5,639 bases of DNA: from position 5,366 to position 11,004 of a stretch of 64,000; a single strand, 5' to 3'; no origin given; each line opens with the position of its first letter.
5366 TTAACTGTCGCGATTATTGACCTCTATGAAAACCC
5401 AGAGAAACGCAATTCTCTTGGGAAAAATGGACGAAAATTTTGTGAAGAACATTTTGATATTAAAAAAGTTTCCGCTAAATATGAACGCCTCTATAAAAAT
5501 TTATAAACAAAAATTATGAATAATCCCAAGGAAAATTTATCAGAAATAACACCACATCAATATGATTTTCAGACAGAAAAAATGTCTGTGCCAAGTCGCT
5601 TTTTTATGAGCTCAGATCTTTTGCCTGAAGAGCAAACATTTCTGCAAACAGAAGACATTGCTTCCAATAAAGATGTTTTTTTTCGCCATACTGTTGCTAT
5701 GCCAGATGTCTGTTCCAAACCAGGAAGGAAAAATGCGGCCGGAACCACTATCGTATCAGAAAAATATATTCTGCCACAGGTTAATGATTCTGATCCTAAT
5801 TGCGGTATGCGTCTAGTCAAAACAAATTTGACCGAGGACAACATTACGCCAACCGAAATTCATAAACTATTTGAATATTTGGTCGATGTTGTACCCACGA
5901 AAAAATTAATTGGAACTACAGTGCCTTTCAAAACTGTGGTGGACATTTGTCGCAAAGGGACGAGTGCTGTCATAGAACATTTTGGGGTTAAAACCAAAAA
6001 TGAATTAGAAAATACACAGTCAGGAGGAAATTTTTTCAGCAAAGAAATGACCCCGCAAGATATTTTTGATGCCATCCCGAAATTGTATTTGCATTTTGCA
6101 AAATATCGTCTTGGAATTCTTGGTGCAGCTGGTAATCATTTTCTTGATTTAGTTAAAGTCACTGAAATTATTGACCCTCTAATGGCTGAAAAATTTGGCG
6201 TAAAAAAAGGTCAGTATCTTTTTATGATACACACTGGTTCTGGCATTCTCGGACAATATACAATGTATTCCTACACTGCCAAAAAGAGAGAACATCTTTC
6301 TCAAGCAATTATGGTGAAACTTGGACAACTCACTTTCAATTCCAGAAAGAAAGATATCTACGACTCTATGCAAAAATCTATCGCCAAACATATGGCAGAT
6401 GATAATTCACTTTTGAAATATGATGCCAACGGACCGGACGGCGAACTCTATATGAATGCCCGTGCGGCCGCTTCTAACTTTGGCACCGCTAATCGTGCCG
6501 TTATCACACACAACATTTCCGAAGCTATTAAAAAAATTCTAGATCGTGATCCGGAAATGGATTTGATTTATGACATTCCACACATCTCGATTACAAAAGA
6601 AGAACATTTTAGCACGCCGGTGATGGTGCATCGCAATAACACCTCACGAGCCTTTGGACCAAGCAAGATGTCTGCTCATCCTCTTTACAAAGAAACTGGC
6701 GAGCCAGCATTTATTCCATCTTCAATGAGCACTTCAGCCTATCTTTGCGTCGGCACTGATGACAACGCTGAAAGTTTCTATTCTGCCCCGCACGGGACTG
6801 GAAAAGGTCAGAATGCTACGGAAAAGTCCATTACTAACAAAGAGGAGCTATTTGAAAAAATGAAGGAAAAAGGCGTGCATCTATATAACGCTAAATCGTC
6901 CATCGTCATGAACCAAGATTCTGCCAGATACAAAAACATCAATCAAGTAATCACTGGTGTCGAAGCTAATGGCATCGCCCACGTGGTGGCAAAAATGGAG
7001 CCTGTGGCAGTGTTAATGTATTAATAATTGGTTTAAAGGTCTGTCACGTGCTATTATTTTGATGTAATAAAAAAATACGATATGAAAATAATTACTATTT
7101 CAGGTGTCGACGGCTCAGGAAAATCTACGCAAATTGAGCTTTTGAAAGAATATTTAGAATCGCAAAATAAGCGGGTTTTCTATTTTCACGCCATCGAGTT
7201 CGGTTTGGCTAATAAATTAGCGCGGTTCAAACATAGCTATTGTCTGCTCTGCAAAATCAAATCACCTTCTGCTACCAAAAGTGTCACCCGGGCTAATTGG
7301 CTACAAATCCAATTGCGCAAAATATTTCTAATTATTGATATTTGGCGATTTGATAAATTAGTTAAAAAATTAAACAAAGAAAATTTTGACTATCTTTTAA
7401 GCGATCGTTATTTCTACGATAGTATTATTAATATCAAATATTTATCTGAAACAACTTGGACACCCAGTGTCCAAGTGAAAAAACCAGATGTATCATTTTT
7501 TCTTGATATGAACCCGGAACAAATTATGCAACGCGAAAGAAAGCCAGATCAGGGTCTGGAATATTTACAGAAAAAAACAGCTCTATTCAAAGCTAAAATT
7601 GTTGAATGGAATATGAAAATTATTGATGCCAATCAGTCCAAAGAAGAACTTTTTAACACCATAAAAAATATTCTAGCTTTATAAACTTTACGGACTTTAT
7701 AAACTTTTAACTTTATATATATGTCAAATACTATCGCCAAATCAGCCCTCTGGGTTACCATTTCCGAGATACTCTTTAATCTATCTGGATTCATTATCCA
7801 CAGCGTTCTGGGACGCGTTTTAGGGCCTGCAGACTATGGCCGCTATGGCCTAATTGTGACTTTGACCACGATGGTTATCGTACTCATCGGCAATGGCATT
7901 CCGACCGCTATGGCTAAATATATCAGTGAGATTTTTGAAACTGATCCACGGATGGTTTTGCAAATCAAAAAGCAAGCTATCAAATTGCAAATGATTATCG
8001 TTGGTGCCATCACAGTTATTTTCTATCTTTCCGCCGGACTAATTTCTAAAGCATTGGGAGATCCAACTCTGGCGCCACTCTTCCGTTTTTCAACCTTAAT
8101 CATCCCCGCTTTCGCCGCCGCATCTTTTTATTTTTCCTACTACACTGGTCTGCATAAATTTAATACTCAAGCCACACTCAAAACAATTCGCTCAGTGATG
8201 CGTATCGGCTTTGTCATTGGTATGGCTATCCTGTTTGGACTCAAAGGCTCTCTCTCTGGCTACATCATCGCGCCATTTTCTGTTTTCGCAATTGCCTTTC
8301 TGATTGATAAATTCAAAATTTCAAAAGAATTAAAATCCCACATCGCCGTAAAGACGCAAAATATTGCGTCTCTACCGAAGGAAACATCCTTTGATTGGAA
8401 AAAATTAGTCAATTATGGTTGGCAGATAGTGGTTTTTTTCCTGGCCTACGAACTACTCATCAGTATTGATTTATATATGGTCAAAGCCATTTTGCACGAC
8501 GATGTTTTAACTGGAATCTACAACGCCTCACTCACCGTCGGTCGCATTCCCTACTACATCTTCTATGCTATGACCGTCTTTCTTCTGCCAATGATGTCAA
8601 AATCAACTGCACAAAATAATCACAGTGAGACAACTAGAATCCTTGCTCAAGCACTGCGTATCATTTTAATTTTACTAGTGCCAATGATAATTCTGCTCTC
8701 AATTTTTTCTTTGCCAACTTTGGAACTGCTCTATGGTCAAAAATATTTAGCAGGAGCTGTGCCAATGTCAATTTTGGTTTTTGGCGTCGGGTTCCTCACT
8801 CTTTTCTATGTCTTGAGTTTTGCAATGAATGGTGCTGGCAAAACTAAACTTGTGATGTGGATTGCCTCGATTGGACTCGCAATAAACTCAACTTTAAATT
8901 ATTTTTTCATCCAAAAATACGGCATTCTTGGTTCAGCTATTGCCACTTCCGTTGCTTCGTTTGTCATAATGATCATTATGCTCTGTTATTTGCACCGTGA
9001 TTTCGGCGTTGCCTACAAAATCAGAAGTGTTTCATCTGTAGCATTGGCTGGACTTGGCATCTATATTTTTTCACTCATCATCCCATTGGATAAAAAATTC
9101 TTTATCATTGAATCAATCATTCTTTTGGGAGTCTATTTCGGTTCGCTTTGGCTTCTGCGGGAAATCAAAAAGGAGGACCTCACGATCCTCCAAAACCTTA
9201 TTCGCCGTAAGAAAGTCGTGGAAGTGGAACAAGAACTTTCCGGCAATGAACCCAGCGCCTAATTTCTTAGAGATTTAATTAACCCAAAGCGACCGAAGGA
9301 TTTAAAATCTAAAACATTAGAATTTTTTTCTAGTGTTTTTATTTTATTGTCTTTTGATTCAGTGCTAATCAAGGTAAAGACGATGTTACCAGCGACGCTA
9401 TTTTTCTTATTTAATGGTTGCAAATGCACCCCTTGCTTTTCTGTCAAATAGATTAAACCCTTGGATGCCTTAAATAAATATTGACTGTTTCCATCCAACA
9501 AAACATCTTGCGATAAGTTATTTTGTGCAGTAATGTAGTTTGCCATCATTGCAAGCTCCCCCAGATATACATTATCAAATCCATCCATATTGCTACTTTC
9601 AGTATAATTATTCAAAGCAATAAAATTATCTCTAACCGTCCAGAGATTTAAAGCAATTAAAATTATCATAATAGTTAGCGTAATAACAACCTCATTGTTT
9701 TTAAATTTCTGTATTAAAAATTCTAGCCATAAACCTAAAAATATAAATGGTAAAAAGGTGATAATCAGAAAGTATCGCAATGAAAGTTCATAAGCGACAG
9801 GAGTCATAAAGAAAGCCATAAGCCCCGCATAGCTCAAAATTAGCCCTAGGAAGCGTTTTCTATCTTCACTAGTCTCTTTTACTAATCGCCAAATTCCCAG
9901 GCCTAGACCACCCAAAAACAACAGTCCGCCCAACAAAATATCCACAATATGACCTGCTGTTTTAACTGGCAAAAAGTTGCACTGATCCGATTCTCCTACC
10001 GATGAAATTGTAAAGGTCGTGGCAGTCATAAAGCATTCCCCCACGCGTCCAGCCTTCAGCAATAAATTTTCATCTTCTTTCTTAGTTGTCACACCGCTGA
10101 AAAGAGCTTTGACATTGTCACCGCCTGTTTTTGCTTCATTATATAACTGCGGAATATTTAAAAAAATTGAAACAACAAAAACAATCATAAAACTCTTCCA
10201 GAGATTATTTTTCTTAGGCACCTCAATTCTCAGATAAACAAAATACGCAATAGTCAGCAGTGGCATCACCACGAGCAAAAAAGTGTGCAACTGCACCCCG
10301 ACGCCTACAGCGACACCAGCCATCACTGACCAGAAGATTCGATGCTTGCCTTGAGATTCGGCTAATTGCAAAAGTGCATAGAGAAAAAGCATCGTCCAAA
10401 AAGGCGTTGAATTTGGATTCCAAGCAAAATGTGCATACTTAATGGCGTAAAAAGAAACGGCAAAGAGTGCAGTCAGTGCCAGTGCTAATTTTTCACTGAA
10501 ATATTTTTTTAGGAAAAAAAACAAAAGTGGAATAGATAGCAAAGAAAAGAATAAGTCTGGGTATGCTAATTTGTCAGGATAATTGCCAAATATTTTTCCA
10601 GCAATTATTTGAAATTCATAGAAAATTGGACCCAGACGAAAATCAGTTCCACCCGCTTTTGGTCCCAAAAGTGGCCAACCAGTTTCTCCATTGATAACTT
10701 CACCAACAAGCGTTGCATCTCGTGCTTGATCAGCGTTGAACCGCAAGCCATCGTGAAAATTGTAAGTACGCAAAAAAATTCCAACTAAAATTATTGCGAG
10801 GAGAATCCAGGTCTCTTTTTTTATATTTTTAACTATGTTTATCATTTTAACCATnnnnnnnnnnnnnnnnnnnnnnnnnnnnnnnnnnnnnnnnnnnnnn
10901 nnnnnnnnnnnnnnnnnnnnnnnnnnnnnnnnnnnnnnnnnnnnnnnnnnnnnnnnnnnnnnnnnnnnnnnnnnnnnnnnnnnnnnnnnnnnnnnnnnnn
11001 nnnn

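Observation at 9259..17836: Tandemly duplicated GT-C plus membrane metallophosphoesterase two-gene modules in one operon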

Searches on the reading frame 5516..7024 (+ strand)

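Call 9: search_protein_families(library=pfam, proteins=[window:5516-7024:+], max_evalue=0.001)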
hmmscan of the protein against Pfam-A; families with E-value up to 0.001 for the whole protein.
window:5516-7024:+ (502 aa): 1 family
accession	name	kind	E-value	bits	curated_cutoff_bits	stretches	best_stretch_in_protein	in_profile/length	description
PF01139.22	RtcB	-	1.8e-72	245.3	27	1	53-500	9-424/426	tRNA-splicing ligase RtcB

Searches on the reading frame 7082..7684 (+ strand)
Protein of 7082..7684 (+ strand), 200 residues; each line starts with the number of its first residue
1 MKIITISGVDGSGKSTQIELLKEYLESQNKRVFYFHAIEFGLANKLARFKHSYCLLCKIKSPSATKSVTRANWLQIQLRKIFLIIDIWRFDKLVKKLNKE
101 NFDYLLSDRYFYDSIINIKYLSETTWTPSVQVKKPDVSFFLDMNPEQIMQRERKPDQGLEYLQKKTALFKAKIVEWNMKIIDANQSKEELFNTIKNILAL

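Call 9: search_protein_families(library=pfam, proteins=[window:7082-7684:+], max_evalue=0.001)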
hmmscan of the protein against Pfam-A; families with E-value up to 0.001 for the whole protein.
window:7082-7684:+ (200 aa): 1 family
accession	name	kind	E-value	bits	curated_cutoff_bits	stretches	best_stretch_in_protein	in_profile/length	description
PF02223.23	Thymidylate_kin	-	5.1e-15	56.1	27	2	82-194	61-185/185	Thymidylate kinase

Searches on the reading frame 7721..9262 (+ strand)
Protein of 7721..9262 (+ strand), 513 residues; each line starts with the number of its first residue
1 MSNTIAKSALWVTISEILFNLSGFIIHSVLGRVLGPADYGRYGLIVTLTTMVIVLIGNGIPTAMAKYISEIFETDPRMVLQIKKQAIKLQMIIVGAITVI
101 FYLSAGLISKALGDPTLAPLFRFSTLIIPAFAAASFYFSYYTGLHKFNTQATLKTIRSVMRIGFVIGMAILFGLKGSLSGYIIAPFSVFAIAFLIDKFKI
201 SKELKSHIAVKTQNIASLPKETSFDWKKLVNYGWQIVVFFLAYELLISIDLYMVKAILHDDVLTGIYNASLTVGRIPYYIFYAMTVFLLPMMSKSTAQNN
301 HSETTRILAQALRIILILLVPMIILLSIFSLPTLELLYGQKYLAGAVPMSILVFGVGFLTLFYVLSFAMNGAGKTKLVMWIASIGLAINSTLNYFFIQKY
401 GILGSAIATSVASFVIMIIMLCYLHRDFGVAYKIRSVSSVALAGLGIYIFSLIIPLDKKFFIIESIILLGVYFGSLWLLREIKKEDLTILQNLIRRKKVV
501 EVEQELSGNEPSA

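Call 4: search_protein_families(library=pfam, proteins=[window:7721-9262:+], max_evalue=0.01)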
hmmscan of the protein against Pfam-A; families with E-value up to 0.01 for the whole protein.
window:7721-9262:+ (513 aa): 4 families
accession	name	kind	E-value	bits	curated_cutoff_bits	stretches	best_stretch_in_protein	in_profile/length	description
PF01943.22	Polysacc_synt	-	2.3e-22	80.2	28.2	1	6-294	2-272/274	Polysaccharide biosynthesis protein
PF13440.11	Polysacc_synt_3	-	5.7e-14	52.5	23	1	29-344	1-290/293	Polysaccharide biosynthesis protein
PF03023.19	MurJ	-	4.3e-13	49.1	27.4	1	262-439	231-414/451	Lipid II flippase MurJ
PF01554.23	MatE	-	4.6e-05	23.6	24.9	1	246-394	12-160/161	MatE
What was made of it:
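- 7721..9262 (+): Wzx/MurJ-type flippase, convergent with the operon. Its end overlaps the GTC1 stop region by 4 nt. Its position next to the array is conserved in relatives. Polysacc_synt 80.2 bits and MurJ 49.1 bits (call 4).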

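Call 5: search_protein_families(library=ncbifam, proteins=[window:7721-9262:+], max_evalue=0.01)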
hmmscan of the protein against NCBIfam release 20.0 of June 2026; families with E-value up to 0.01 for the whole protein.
window:7721-9262:+ (513 aa): 6 families
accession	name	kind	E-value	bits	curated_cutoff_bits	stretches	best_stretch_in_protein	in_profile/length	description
TIGR02900.1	spore_V_B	equivalog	8.5e-21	74.2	372.3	1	7-453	3-460/488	stage V sporulation protein B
TIGR00797.1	matE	subfamily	1.1e-12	47.6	147.4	1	278-431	42-201/396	MATE family efflux transporter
TIGR01695.1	murJ_mviN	equivalog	4.4e-12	45.5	235.55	1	227-480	224-497/506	murein biosynthesis integral membrane protein MurJ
NF058658.1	Oglyco_Wzx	exception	1.6e-07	30.7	720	1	4-438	9-418/478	O-glycosylation flippase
NF011679.0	PRK15099.1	equivalog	2e-06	27.4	325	1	4-422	2-406/416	lipid III flippase WzxE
NF050818.1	PolSacchBiosHfsF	equivalog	2.8e-06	26.6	700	1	22-426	19-404/468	polysaccharide biosynthesis protein HfsF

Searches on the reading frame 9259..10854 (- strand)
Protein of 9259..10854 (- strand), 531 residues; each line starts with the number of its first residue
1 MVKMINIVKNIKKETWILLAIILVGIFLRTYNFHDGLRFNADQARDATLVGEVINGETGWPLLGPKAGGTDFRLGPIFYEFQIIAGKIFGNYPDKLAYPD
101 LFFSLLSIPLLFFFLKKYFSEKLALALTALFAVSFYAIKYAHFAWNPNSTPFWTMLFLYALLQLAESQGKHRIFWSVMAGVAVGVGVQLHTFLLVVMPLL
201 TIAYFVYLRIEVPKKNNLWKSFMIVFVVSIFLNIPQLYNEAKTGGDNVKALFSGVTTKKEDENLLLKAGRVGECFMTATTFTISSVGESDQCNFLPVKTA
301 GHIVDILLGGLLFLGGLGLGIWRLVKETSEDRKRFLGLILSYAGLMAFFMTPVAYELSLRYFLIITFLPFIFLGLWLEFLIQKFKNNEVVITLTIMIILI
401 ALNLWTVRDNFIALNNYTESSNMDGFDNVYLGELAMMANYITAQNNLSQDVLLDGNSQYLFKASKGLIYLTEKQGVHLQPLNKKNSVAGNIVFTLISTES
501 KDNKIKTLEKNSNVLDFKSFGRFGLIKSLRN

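Call 4: search_protein_families(library=pfam, proteins=[window:9259-10854:-], max_evalue=0.01)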
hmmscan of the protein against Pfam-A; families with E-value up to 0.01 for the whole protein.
window:9259-10854:- (531 aa): 2 families
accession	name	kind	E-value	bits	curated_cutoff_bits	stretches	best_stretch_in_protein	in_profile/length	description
PF13231.12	PMT_2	-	3.6e-07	31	26.1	1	82-230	10-153/160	Dolichyl-phosphate-mannose-protein mannosyltransferase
PF02653.21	BPD_transp_2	-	0.0077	15.8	26.8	1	344-410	40-106/269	Branched-chain amino acid transport system / permease component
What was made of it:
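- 9259..10854 (-): GTC1. Last gene of the operon, a 531-aa PMT_2 GT-C paralog. Its start overlaps the end of MPE1 by 13 nt. PMT_2 31.0 bits (call 4).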

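Call 5: search_protein_families(library=ncbifam, proteins=[window:9259-10854:-], max_evalue=0.01)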
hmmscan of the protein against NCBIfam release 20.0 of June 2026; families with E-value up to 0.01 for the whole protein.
window:9259-10854:- (531 aa): 1 family
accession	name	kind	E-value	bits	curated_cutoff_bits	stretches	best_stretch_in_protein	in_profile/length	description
TIGR03663.1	TIGR03663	subfamily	0.00065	18.8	126.25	1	75-208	52-181/435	flippase activity-associated protein Agl23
